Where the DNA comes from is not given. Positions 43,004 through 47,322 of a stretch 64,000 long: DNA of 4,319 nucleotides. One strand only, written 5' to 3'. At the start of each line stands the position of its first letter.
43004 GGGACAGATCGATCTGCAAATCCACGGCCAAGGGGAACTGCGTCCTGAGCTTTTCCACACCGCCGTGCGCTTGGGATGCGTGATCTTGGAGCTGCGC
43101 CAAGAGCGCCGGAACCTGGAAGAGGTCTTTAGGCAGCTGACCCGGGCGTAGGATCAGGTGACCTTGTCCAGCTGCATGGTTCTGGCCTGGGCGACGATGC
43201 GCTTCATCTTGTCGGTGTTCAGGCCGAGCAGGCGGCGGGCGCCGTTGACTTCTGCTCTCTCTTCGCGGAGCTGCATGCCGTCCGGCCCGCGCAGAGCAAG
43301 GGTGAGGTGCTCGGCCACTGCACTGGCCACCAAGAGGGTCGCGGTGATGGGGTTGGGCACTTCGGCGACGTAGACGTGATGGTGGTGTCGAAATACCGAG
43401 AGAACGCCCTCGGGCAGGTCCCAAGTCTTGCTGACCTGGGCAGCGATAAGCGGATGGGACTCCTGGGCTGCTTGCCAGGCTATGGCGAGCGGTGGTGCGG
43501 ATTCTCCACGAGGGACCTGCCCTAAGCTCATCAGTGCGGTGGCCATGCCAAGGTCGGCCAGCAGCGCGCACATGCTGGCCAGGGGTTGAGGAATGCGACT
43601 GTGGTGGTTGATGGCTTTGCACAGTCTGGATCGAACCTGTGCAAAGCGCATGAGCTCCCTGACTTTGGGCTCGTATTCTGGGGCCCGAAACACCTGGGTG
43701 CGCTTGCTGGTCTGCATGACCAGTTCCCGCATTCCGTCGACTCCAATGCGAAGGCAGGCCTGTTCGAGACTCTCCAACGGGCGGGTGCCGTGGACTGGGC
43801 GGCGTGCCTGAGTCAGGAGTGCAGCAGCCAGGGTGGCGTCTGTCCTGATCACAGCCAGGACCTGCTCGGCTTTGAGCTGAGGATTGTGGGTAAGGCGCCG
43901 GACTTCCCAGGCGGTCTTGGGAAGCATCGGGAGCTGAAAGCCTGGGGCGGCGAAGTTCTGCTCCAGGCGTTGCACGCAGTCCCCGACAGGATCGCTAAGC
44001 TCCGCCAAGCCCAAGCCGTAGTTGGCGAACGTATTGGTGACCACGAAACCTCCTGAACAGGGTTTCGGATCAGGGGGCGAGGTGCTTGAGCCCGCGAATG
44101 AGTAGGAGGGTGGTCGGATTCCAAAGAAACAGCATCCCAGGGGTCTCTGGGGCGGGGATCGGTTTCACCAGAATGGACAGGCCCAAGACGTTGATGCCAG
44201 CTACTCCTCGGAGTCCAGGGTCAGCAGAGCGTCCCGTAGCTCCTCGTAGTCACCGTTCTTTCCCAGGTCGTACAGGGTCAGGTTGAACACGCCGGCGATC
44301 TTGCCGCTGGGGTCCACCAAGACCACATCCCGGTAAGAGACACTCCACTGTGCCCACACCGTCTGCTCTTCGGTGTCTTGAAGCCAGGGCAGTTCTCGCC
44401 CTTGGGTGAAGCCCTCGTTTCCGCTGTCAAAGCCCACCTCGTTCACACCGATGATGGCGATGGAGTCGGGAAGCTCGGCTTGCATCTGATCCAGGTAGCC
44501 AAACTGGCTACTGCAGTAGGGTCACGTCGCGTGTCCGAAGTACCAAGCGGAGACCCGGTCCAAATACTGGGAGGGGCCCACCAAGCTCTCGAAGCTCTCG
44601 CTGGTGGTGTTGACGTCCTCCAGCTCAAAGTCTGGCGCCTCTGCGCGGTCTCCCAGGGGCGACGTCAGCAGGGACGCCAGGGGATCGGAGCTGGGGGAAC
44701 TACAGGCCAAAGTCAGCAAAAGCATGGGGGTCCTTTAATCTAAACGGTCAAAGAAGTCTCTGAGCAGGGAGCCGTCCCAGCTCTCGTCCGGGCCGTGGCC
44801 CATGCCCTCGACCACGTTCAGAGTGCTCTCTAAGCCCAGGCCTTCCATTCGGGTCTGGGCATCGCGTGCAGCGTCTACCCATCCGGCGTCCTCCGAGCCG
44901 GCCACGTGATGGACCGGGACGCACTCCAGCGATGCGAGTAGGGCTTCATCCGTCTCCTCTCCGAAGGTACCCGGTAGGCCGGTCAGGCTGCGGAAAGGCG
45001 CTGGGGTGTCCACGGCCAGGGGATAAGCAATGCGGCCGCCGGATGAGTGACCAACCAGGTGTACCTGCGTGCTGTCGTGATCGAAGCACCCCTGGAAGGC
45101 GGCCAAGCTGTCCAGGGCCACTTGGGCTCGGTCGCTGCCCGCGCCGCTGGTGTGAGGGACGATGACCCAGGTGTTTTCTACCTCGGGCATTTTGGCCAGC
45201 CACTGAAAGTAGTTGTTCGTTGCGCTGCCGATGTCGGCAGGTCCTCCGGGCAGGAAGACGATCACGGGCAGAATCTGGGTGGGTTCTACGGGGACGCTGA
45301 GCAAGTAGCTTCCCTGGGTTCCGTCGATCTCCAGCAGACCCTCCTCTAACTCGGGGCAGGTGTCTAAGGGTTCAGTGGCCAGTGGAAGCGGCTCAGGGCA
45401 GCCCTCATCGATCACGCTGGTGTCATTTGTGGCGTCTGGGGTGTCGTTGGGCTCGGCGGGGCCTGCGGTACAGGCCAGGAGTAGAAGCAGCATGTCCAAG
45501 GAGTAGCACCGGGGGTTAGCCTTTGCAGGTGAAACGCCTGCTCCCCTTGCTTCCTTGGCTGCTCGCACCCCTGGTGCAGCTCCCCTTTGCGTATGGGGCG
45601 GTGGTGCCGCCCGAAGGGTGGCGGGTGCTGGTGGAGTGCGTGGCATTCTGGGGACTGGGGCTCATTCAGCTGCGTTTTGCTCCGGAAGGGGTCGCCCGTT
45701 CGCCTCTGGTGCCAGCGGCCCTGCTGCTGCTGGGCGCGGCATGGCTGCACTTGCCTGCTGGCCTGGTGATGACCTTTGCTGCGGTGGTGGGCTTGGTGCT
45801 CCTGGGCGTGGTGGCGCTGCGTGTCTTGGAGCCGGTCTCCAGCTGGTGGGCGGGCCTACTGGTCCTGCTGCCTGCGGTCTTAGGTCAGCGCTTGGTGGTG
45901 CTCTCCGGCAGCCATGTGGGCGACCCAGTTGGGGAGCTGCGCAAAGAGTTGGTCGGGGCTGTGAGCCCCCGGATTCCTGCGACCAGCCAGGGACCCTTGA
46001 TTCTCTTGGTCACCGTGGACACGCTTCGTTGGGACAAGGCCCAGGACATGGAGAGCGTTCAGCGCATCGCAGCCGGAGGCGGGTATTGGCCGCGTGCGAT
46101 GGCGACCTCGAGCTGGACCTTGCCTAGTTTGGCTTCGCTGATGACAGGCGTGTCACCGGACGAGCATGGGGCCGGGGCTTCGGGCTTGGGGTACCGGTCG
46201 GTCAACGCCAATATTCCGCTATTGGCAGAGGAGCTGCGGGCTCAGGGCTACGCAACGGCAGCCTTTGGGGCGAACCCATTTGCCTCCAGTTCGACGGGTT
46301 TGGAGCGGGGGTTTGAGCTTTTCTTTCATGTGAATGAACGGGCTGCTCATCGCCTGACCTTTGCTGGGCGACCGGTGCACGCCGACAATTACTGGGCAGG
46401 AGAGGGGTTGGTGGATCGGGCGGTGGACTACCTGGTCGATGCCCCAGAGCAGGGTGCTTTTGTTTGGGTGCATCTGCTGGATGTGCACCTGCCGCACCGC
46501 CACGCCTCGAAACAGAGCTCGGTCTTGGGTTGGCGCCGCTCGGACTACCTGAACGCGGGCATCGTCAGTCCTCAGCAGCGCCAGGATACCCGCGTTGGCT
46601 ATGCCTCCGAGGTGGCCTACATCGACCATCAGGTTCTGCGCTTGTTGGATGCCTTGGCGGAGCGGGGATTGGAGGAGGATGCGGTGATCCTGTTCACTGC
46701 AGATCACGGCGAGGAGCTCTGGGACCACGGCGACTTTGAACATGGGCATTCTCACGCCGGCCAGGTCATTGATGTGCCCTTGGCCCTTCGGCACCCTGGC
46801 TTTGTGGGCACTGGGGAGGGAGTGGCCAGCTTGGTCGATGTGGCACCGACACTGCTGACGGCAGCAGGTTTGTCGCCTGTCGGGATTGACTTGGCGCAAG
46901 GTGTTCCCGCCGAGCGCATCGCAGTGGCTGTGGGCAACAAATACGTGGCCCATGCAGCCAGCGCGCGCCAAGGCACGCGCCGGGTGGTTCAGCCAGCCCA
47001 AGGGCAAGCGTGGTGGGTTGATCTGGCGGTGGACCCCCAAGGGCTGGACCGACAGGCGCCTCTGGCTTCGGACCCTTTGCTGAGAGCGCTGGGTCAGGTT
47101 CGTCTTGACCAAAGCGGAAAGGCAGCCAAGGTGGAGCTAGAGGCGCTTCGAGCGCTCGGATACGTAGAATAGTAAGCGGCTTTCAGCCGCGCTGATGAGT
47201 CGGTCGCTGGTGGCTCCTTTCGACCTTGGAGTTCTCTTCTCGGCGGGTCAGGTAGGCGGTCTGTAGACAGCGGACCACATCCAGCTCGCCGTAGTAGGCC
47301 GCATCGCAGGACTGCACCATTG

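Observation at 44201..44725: In-frame UGA at the CxxC position of a redoxin lipoprotein: candidate selenoprotein (U-P-Y-C) with a SECIS-like hairpin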

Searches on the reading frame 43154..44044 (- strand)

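Call 42: search_protein_families(library=pfam, proteins=[window:43154-44044:-], max_evalue=0.001)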
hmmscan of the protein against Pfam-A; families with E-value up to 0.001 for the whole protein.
window:43154-44044:- (296 aa): 1 family
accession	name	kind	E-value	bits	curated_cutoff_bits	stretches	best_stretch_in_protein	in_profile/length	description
PF08668.18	HDOD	-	2e-22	80.1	22.9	1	38-223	1-195/196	HDOD domain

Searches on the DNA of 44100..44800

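Call 7: search_rna_families(source=window, start=44100, end=44800, threshold=evalue, max_evalue=10, show_alignments=3)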
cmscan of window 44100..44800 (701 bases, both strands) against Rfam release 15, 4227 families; matches with E-value up to 10: 2.
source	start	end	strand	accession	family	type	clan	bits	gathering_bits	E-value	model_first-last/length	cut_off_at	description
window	44231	44280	+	RF04193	mir-51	Gene; miRNA;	-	16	70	3.5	1-62/62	no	mir-51 microRNA precursor family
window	44125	44167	+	RF03626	mir-9791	Gene; miRNA;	-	15.9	70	3.4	1-79/79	no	mir-9791 microRNA precursor family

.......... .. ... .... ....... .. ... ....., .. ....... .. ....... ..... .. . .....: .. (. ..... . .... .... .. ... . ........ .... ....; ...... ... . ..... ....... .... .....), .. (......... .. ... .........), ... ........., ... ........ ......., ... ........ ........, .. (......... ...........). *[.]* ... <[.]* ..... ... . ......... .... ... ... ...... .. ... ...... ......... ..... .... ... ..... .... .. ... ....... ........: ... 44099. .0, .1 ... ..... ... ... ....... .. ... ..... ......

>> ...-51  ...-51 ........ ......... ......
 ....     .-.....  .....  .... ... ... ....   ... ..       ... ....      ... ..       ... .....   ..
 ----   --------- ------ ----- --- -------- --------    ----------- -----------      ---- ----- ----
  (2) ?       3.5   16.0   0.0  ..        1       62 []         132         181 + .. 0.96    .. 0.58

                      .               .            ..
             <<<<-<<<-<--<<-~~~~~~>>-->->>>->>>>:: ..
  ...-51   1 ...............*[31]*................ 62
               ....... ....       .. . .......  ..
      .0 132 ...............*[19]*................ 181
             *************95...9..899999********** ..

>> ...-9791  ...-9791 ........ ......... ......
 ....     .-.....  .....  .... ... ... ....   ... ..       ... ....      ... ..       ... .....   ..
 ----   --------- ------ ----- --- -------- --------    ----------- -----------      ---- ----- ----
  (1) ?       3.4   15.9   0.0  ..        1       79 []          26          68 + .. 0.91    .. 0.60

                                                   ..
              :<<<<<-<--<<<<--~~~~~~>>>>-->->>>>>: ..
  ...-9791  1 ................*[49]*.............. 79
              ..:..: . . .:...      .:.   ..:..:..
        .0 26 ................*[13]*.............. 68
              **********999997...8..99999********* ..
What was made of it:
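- On Bacterial selenoprotein (UGA decoded as Sec): No Rfam SECIS hit (call 7).
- Closest known: Bacterial SECIS elements. Different: The conserved core is only 6 bp with no conserved bulged U. There is no match to Rfam's SECIS models (call 7).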

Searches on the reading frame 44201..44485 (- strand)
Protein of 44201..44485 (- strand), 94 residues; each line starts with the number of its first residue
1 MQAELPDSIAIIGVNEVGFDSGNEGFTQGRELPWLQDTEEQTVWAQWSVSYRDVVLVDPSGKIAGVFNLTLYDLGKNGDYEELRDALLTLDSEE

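Call 56: search_protein_representatives(alignment_id=A5)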
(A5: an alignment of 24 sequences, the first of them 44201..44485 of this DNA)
Query: 24 sequences, 98 profile positions. Proteins with E-value up to 0.001 (for the whole library): 957; up to 1e-10: 733; up to 1e-30: 7. The best 150 are listed.
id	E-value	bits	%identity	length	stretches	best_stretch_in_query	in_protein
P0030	3.3e-77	270.8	-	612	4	1-96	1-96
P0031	1.5e-33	130.8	-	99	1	1-97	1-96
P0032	1.9e-33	130.5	-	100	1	1-96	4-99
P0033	6.9e-33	128.7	-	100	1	1-97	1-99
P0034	1.6e-32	127.5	-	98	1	1-96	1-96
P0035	1.7e-32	127.4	-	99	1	1-97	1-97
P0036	9.0e-32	125.1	-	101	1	1-97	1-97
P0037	1.1e-30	121.6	-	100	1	1-95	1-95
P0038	1.4e-30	121.3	-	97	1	1-96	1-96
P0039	1.5e-30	121.2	-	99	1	1-96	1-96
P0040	2.2e-30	120.7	-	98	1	1-95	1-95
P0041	4.0e-30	119.9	-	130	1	1-96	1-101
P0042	5.0e-30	119.5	-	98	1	1-96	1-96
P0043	5.7e-30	119.4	-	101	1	1-97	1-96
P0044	7.1e-30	119.0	-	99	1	1-97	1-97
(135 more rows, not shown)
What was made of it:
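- About 140 of the best 150 start at residue 1-4, exactly after the UGA column (call 56).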

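Call 76: find_encoding_contigs(protein=P0030, flank=1500, max_places=2)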
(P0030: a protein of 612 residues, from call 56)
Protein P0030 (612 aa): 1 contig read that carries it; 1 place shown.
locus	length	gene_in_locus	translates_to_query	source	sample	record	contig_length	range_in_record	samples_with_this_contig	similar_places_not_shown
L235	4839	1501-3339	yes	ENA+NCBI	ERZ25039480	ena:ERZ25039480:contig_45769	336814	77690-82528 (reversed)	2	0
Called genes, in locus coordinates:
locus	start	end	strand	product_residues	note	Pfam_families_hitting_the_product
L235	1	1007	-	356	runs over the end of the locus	PF00089:Trypsin, PF13365:Trypsin_2, PF13180:PDZ_2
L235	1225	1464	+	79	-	-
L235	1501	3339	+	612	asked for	-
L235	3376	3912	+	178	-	-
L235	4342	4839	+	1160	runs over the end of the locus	PF03130:HEAT_PBS (faint), PF13646:HEAT_2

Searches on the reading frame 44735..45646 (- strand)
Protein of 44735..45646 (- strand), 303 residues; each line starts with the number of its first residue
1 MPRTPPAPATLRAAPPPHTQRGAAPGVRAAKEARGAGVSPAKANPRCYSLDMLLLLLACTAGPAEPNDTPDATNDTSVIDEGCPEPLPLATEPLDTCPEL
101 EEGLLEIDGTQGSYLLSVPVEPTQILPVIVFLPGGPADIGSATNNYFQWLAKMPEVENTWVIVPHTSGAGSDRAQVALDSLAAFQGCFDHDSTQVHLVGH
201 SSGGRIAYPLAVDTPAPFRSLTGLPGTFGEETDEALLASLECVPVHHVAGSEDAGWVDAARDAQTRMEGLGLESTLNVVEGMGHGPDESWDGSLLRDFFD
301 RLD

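Call 42: search_protein_families(library=pfam, proteins=[window:44735-45646:-], max_evalue=0.001)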
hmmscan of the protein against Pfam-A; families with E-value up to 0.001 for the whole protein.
window:44735-45646:- (303 aa): 1 family
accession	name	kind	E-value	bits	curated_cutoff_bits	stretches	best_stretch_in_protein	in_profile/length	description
PF00561.26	Abhydrolase_1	-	0.00034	20.8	25.8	1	127-226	1-102/245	alpha/beta hydrolase fold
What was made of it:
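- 44735..45493 (-): Upstream alpha/beta-hydrolase-like lipoprotein gene, probably co-transcribed. The likely start is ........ at 45493; the ORF list extends it to 45646. Weak Pfam Abhydrolase_1 match (call 42).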

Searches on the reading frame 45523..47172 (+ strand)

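Call 42: search_protein_families(library=pfam, proteins=[window:45523-47172:+], max_evalue=0.001)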
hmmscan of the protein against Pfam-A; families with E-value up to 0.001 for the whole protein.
window:45523-47172:+ (549 aa): 2 families
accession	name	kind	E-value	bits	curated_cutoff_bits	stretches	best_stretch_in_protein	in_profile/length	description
PF00884.28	Sulfatase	-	9.8e-26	91.2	25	1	158-449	1-300/301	Sulfatase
PF01663.27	Phosphodiest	-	1.2e-08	35.4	23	0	360-396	184-220/342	Type I phosphodiesterase / nucleotide pyrophosphatase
